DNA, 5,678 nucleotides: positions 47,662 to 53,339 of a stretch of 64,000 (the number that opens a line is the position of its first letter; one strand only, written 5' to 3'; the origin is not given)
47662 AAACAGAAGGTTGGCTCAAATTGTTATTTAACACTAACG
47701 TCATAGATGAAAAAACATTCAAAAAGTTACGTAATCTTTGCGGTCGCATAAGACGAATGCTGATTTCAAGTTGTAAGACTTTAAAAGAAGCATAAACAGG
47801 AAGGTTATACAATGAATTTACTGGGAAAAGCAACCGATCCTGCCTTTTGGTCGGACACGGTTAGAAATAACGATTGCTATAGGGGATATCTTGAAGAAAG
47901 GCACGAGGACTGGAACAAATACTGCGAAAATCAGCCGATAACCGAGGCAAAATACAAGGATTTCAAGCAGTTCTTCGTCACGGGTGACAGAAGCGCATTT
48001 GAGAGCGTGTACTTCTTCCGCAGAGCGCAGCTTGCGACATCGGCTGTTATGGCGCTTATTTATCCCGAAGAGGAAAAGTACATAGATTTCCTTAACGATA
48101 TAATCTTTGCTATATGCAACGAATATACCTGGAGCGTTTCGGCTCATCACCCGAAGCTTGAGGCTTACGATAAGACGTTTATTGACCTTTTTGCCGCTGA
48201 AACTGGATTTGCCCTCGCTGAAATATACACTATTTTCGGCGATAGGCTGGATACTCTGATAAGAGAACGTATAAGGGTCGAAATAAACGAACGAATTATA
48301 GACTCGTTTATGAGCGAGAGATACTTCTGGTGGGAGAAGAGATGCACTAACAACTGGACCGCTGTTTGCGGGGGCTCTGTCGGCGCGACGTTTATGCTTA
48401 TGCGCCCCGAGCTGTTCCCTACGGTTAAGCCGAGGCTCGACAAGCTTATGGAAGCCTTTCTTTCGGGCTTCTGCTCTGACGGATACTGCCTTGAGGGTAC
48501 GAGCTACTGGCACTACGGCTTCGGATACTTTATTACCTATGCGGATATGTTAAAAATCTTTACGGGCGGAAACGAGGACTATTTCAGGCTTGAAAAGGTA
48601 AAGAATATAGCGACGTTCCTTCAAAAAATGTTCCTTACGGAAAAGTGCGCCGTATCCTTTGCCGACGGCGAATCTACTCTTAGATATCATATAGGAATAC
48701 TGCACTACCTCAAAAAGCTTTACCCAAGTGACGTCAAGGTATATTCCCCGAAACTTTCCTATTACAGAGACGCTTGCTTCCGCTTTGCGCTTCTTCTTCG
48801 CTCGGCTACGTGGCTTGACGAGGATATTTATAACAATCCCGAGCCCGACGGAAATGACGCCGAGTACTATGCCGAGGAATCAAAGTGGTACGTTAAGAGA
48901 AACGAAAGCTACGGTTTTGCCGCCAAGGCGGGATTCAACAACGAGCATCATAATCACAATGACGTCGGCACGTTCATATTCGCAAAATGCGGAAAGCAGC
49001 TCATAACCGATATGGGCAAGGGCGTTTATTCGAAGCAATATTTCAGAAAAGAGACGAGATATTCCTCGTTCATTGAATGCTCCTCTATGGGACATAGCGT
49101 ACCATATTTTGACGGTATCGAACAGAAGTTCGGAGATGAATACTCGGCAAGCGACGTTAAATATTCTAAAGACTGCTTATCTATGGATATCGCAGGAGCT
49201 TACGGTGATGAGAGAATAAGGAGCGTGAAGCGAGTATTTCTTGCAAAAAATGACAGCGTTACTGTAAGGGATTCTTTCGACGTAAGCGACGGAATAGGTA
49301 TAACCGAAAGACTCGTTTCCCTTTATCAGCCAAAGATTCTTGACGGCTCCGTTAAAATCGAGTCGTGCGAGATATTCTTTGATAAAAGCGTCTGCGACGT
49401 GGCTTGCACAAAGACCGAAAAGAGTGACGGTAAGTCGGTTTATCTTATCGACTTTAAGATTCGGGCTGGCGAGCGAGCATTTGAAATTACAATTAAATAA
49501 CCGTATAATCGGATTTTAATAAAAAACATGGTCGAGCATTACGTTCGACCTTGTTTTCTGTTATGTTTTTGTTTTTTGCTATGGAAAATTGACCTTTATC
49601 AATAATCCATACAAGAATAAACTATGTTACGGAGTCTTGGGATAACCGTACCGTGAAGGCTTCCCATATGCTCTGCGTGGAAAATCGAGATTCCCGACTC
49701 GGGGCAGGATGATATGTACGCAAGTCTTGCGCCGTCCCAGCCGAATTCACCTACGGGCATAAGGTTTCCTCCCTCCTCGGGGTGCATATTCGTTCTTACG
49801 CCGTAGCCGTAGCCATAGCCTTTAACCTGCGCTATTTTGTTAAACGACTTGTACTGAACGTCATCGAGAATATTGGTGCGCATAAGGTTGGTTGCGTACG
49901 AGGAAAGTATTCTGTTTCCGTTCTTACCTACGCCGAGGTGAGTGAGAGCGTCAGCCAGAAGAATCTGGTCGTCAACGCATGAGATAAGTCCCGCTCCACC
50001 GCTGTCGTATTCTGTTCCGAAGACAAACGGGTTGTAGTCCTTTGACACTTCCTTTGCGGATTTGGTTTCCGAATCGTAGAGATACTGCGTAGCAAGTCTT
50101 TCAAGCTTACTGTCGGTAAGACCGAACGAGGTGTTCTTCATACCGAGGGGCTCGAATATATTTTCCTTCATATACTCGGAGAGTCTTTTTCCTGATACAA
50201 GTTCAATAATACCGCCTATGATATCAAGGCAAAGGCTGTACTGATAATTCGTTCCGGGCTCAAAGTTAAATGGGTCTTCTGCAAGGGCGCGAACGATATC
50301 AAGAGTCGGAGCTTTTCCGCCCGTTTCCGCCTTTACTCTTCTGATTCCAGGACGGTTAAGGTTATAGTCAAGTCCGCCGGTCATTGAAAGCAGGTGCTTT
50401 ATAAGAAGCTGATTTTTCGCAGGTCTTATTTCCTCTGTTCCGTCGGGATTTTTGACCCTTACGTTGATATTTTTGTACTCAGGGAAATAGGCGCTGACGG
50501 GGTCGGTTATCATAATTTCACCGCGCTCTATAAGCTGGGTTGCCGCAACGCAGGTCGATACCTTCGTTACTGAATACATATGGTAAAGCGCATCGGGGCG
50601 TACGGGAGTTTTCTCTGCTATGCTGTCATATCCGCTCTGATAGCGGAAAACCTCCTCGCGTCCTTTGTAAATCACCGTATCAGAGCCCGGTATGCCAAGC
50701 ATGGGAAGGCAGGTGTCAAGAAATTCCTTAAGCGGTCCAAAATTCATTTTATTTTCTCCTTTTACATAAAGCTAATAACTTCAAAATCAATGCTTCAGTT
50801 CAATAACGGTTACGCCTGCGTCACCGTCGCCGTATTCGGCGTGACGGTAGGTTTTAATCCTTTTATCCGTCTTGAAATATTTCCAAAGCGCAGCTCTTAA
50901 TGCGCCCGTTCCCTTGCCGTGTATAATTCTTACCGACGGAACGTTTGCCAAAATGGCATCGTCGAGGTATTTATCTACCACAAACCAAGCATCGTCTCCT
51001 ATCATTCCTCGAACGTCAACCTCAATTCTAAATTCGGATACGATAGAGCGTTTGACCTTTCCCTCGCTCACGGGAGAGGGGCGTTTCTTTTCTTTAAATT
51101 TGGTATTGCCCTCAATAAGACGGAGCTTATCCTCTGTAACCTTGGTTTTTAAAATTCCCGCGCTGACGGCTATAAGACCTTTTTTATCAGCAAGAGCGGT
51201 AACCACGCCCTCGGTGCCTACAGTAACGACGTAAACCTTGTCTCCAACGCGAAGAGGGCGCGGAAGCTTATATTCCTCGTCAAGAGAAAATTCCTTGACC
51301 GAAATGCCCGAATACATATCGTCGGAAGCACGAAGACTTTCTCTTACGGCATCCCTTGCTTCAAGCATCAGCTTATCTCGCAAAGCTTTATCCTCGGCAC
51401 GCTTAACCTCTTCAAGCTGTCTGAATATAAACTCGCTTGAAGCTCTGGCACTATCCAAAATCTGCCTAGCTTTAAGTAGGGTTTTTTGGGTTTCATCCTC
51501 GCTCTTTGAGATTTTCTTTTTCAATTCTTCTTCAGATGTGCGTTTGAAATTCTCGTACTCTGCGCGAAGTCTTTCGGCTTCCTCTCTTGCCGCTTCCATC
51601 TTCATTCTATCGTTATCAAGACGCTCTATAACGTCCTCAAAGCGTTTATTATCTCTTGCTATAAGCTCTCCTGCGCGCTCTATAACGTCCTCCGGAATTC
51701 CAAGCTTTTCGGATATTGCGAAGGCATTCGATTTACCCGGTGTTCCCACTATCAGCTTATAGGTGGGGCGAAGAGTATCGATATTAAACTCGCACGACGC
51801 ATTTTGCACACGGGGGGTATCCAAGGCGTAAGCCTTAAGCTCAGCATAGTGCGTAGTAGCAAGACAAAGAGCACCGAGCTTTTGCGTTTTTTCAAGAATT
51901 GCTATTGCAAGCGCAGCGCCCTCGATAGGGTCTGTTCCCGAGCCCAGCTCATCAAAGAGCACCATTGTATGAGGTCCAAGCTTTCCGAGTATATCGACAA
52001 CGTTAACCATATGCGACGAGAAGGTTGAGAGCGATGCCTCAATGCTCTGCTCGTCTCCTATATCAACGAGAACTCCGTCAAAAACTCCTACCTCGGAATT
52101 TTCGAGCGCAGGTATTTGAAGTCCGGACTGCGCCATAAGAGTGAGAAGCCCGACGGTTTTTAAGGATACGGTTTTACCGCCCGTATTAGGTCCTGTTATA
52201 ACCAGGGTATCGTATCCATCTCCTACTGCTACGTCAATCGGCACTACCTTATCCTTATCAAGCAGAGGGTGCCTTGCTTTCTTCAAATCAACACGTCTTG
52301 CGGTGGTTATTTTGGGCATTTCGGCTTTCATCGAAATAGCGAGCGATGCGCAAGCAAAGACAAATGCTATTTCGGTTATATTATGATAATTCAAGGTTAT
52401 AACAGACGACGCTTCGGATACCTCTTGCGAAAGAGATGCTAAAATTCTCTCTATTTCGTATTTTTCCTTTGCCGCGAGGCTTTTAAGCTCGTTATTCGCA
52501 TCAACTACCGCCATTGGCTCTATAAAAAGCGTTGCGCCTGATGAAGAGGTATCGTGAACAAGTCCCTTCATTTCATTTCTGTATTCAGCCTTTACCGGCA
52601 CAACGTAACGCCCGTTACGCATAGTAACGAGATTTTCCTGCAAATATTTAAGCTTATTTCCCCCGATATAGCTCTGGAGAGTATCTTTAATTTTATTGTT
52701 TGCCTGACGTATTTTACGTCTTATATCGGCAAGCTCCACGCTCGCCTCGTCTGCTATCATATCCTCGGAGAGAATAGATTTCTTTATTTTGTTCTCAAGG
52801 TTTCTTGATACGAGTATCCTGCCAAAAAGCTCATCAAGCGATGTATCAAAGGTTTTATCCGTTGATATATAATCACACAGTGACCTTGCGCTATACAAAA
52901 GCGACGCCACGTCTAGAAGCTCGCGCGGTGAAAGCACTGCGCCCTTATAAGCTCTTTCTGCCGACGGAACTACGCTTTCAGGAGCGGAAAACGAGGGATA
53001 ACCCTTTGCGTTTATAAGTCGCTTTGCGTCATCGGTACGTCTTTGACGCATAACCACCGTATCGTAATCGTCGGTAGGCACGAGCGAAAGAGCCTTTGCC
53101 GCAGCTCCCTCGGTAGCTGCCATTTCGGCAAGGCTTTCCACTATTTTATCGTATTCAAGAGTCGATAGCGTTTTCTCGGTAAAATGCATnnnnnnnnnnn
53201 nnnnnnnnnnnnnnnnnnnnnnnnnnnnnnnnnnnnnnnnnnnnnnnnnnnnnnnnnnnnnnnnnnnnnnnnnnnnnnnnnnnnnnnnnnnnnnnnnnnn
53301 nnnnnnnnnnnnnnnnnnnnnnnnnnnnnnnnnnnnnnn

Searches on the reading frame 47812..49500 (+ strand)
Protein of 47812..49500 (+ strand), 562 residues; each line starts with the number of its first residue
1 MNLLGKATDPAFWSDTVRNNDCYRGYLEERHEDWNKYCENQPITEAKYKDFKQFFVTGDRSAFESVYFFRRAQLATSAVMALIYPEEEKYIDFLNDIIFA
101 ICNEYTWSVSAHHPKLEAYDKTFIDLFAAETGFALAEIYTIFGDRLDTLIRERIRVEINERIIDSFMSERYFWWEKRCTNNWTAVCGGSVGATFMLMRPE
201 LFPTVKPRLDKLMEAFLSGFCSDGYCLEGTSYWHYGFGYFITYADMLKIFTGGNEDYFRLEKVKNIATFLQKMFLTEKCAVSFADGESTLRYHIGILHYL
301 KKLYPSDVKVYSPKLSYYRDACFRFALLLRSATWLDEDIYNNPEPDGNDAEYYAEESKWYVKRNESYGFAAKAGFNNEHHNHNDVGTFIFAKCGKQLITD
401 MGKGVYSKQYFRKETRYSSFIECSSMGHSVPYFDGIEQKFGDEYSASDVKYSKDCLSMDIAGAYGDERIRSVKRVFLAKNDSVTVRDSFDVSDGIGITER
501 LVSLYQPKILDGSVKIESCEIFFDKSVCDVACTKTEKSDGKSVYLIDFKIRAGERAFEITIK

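Call 52: search_protein_families(library=pfam, proteins=[window:47812-49500:+], max_evalue=0.00001)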
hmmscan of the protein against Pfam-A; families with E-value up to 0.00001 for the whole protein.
window:47812-49500:+ (562 aa): 0 families

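Call 73: search_protein_families(library=pfam, proteins=[window:47812-49500:+], max_evalue=0.01)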
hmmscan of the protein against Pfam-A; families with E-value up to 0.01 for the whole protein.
window:47812-49500:+ (562 aa): 1 family
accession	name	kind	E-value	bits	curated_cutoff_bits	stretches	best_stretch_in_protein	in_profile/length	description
PF07940.18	Hepar_II_III_C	-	0.0063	16.5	24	0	354-412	9-71/237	Heparinase II/III-like, C-terminal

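Call 79: search_protein_families(library=padloc, proteins=[window:47812-49500:+], max_evalue=0.00001)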
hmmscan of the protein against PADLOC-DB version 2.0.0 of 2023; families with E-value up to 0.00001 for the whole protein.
window:47812-49500:+ (562 aa): 0 families

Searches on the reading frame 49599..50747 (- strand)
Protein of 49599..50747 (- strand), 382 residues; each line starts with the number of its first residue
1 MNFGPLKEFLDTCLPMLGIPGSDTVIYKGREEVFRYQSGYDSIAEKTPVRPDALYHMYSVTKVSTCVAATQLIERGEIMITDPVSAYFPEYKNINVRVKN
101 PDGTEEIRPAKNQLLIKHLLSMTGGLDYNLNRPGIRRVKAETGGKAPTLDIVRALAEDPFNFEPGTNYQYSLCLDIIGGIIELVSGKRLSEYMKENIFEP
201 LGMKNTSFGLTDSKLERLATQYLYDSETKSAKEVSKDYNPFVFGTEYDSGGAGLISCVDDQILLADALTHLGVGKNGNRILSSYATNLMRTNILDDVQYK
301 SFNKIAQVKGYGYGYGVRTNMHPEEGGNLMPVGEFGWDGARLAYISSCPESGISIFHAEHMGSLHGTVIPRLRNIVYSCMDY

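Call 52: search_protein_families(library=pfam, proteins=[window:49599-50747:-], max_evalue=0.00001)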
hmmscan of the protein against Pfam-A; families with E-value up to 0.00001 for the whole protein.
window:49599-50747:- (382 aa): 1 family
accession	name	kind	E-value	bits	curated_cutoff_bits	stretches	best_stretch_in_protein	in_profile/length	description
PF00144.29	Beta-lactamase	-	3.3e-49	168.3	27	1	18-355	13-304/329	Beta-lactamase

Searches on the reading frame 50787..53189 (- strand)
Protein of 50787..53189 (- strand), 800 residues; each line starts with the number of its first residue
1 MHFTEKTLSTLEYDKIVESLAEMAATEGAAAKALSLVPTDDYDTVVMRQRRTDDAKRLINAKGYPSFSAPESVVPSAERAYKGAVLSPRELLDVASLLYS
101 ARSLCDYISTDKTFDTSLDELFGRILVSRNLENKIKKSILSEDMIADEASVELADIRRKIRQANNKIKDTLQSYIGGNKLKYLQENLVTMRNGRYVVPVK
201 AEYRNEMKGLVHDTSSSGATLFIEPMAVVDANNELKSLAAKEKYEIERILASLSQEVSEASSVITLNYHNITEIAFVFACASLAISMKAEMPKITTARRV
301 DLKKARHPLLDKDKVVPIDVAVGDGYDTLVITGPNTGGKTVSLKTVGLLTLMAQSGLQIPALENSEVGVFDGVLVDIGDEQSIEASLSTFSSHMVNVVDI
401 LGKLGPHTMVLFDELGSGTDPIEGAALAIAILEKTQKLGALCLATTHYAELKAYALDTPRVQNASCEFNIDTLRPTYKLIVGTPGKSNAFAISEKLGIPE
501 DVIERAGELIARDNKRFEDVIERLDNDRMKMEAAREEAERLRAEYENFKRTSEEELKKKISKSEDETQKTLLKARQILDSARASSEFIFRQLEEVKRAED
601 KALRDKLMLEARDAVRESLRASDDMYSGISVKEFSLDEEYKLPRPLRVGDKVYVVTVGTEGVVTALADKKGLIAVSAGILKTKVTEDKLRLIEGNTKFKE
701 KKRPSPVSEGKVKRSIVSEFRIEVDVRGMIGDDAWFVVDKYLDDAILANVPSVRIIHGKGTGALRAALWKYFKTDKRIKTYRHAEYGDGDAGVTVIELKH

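Call 52: search_protein_families(library=pfam, proteins=[window:50787-53189:-], max_evalue=0.00001)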
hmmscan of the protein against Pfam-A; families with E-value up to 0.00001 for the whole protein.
window:50787-53189:- (800 aa): 3 families
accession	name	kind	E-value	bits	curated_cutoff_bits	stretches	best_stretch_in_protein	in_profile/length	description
PF00488.27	MutS_V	-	8.2e-34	117.7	30.2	1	329-510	1-184/188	MutS domain V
PF01713.27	Smr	-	5.3e-23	81.4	25.7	1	724-799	1-77/77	Smr domain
PF20297.4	MSSS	-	1.9e-08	34.3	26.8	1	648-689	1-42/42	MutS2 and Smr-associated SH3 domain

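Call 79: search_protein_families(library=padloc, proteins=[window:50787-53189:-], max_evalue=0.00001)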
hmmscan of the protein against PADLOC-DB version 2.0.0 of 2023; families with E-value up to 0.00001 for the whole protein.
window:50787-53189:- (800 aa): 0 families
